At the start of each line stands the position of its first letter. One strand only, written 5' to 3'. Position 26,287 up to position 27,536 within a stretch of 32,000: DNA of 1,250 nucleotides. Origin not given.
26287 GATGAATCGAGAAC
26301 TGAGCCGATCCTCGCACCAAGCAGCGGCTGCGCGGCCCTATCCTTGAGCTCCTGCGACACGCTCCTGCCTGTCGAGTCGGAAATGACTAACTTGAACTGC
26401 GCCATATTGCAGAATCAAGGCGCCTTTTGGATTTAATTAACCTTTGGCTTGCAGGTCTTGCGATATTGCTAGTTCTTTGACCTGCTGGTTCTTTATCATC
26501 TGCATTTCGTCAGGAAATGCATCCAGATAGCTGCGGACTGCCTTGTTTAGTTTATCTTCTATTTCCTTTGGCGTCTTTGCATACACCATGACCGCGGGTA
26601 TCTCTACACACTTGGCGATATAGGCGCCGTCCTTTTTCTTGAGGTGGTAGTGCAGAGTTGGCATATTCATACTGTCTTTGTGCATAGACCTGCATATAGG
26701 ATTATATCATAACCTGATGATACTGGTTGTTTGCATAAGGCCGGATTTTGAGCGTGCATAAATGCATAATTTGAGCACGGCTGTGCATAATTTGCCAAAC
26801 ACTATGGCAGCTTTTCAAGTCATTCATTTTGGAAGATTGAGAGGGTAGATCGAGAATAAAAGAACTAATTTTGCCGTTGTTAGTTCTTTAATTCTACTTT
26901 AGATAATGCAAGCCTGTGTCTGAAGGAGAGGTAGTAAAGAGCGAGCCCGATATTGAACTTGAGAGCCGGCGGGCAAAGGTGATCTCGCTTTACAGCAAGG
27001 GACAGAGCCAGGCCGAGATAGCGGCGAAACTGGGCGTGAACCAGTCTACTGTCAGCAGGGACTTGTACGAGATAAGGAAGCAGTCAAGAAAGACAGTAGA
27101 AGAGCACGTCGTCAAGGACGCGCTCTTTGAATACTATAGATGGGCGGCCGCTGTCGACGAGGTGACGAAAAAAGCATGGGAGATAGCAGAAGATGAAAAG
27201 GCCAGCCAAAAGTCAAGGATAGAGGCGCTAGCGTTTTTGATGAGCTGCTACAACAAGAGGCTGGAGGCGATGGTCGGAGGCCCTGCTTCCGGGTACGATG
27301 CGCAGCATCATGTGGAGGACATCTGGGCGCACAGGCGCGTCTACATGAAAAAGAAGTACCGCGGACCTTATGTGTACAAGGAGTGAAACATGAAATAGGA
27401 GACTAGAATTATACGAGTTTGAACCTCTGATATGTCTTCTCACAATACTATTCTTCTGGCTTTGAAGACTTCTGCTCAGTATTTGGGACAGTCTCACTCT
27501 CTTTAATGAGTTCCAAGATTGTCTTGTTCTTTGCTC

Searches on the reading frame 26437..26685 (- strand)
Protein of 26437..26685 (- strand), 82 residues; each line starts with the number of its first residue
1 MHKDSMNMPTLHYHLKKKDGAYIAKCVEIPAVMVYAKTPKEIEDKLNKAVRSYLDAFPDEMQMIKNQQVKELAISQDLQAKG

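Call 3: search_protein_families(library=pfam, proteins=[window:26437-26685:-], max_evalue=1)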
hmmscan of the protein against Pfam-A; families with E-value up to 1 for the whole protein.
window:26437-26685:- (82 aa): 2 families
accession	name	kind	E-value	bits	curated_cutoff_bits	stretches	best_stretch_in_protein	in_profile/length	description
PF21748.3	UPF0150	-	0.0069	16.7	27.3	1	8-52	7-51/64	UPF0150-like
PF22456.1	PqqF-like_C_4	-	0.033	14.7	27.5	1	25-72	30-77/100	PQQ synthase PqqF-like, C-terminal lobe domain 4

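Call 57: search_protein_families(library=phrogs, proteins=[window:26437-26685:-], max_evalue=0.1)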
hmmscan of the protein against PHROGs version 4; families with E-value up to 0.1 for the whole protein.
window:26437-26685:- (82 aa): 2 families
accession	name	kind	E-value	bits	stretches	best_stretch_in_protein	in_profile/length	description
phrog_12841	-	unknown function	0.00069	21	1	9-60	6-57/106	-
phrog_497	-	moron, auxiliary metabolic gene and host takeover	0.017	15.5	1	1-57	3-60/342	toxin-antitoxin system HicB-like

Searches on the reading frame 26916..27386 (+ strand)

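Call 3: search_protein_families(library=pfam, proteins=[window:26916-27386:+], max_evalue=1)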
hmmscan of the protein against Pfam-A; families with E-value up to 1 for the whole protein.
window:26916-27386:+ (156 aa): 38 families (the best 25 are shown)
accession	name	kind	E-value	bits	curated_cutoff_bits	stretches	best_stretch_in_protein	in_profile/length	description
PF13384.12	HTH_23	-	1.1e-07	31.8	24.6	1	16-48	4-36/50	Homeodomain-like domain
PF13518.12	HTH_28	-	2e-06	28.2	25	1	18-48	1-31/52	Helix-turn-helix domain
PF08281.18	Sigma70_r4_2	-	2.4e-06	27.5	25.7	1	14-55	10-52/54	Sigma-70, region 4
PF13936.12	HTH_38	-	5.4e-05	23.3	27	1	25-50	16-41/44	Helix-turn-helix domain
PF14493.12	HTH_40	-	0.0002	22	27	1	22-66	5-49/89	Helix-turn-helix domain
PF04545.22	Sigma70_r4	-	0.00067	19.6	24.1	1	15-48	5-39/50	Sigma-70, region 4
PF01316.27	Arg_repressor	-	0.0014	18.8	27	1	30-54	20-49/70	Arginine repressor, DNA binding domain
PF07638.17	Sigma70_ECF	-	0.0017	18.7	21.1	1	15-59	136-181/185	ECF sigma factor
PF13551.12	HTH_29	-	0.0032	18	28.1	1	19-48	1-31/64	Winged helix-turn helix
PF06056.18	Terminase_5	-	0.0038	17.6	20.3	1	22-46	6-30/58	Putative ATPase subunit of terminase (gpP-like)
PF08279.18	HTH_11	-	0.0044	17.3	25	1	31-55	17-41/55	HTH domain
PF01371.25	Trp_repressor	-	0.0048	17.4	27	1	17-53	36-73/88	Trp repressor protein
PF19610.4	DUF6115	-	0.0054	17.6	27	1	14-46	95-127/134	Family of unknown function (DUF6115)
PF01022.26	HTH_5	-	0.0064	16.8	22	1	33-52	19-38/47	Bacterial regulatory protein, arsR family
PF00196.25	GerE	-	0.0068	16.5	23.5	1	17-48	5-36/57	Bacterial regulatory proteins, luxR family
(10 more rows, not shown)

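Call 4: search_protein_families(library=padloc, proteins=[window:26916-27386:+], max_evalue=1)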
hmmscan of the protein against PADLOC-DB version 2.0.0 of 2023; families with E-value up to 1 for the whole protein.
window:26916-27386:+ (156 aa): 9 families
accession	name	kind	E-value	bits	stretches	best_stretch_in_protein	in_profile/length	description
PDLC01848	CARF3--CARF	-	5.9e-05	20.8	1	14-57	134-177/197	-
PDLC01268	CasR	-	0.00029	18.9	1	12-57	120-165/179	"CAS-I,CAS-II,CAS-III,CAS-IV,CAS-V,CAS-VI; associated_signaling"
PDLC01857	CARF3--CARF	-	0.00061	17.5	1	15-56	129-170/201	-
PDLC01851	CARF3--CARF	-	0.00065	17.2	1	16-64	211-259/279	-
PDLC01438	Csa3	-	0.00068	17.7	1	16-101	147-224/305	"CAS-I,CAS-II,CAS-III,CAS-IV,CAS-V,CAS-VI; associated_signaling"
PDLC01434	CasR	-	0.00086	17.2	1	14-57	125-169/191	"CAS-I,CAS-II,CAS-III,CAS-IV,CAS-V,CAS-VI; associated_signaling"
PDLC01766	Cas3c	-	0.0032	13.7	1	27-56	19-48/1009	-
PDLC01855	CARF3--CARF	-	0.0045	14.7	1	15-60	218-263/288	-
PDLC04133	mad1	-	0.011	14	1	31-50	7-26/60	mads_1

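Call 5: search_protein_families(library=ncbifam, proteins=[window:26916-27386:+], max_evalue=1)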
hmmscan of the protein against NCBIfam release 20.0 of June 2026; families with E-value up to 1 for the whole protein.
window:26916-27386:+ (156 aa): 36 families (the best 25 are shown)
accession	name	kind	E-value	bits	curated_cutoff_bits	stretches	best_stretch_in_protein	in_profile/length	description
TIGR02937.1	sigma70-ECF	superfamily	4.9e-06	26.3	42.9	1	15-58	118-162/165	sigma-70 family RNA polymerase sigma factor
TIGR03541.1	reg_near_HchA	equivalog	6e-05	22.7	215.6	1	13-69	170-226/232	PA1136 family autoinducer-binding transcriptional regulator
NF033545.0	transpos_IS630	equivalog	0.0002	20.9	100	1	18-48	1-31/299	IS630 family transposase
TIGR02980.1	SigBFG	subfamily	0.00047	19.9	234.35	1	14-60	178-225/227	SigB/SigF/SigG family RNA polymerase sigma factor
TIGR01884.1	cas_HTH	subfamily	0.00057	19.3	60.2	1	11-57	136-184/202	CRISPR-associated CARF protein Csa3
NF040595.1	HTH_Cbp1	equivalog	0.00068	19.6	140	1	19-67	52-102/135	CRISPR DNA repeat-binding protein Cbp1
NF047515.1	SpiroCoCo_C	equivalog_domain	0.001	18.3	125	1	10-47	276-310/313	SpiroCoCo family coiled-coil protein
NF007227.0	PRK09645.1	subfamily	0.0011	18.8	202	1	18-65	127-174/177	sigma-70 family RNA polymerase sigma factor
NF004052.0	PRK05572.1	subfamily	0.0021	17.6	311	1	14-62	202-251/252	SigF/SigG family RNA polymerase sporulation sigma factor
TIGR02985.1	Sig70_bacteroi1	subfamily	0.0022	18.2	126.4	1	17-58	117-159/162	RNA polymerase sigma-70 factor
TIGR02989.1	Sig-70_gvs1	subfamily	0.0024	17.8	124.55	1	14-56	110-153/158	RNA polymerase sigma-70 factor, Rhodopirellula/Verrucomicrobium family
NF009170.0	PRK12517.1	subfamily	0.0036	16.7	197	1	27-65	142-180/188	RNA polymerase sigma factor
NF047541.1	telomere_Tpg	equivalog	0.0067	16.4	90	1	19-68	23-73/183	telomere-protecting terminal protein Tpg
NF003054.0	PRK03975.1-1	equivalog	0.0079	16.2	239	1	15-61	37-79/171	putative transcriptional regulator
NF041397.1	TranRegGlpR_Halo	equivalog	0.0082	15.8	300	1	16-57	4-47/253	HTH-type transcriptional regulator GlpR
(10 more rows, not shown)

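Call 57: search_protein_families(library=phrogs, proteins=[window:26916-27386:+], max_evalue=0.1)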
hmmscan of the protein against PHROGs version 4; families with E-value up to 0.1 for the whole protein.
window:26916-27386:+ (156 aa): 63 families (the best 25 are shown)
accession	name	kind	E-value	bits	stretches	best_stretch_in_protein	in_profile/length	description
phrog_1740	-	transcription regulation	6.2e-08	32.6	1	15-73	169-228/567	RNA polymerase sigma factor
phrog_645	-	DNA, RNA and nucleotide metabolism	3.6e-07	31.5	1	12-65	20-66/196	Rnase E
phrog_351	-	transcription regulation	3e-06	27.1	1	14-95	675-763/928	RNA polymerase sigma factor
phrog_517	-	DNA, RNA and nucleotide metabolism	2.1e-05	26.4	1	24-50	96-122/128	HTH DNA binding protein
phrog_11420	-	DNA, RNA and nucleotide metabolism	3.2e-05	25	1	19-50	12-43/82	DNA binding protein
phrog_4151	-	DNA, RNA and nucleotide metabolism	3.7e-05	24.6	1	15-48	6-39/154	DNA binding protein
phrog_5536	-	unknown function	4.9e-05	24.2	1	17-48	9-40/172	-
phrog_323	-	transcription regulation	5.6e-05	23.8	1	19-98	154-234/319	transcriptional regulator, D5-like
phrog_6831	-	transcription regulation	8.3e-05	23.5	1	22-48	11-37/68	transcriptional regulator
phrog_11138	-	unknown function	0.0001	23.7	1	17-60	95-138/142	-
phrog_3855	-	DNA, RNA and nucleotide metabolism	0.00011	23.6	1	14-54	64-104/115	HTH DNA binding protein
phrog_664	-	DNA, RNA and nucleotide metabolism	0.00014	22.8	1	4-52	76-123/210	DNA binding protein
phrog_16568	-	moron, auxiliary metabolic gene and host takeover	0.00044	21.4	1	7-68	59-121/129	Ren-like exclusion protein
phrog_4494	-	unknown function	0.00048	21.6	1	18-74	7-69/109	-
phrog_10624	-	unknown function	0.0005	20.6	1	14-48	11-45/165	-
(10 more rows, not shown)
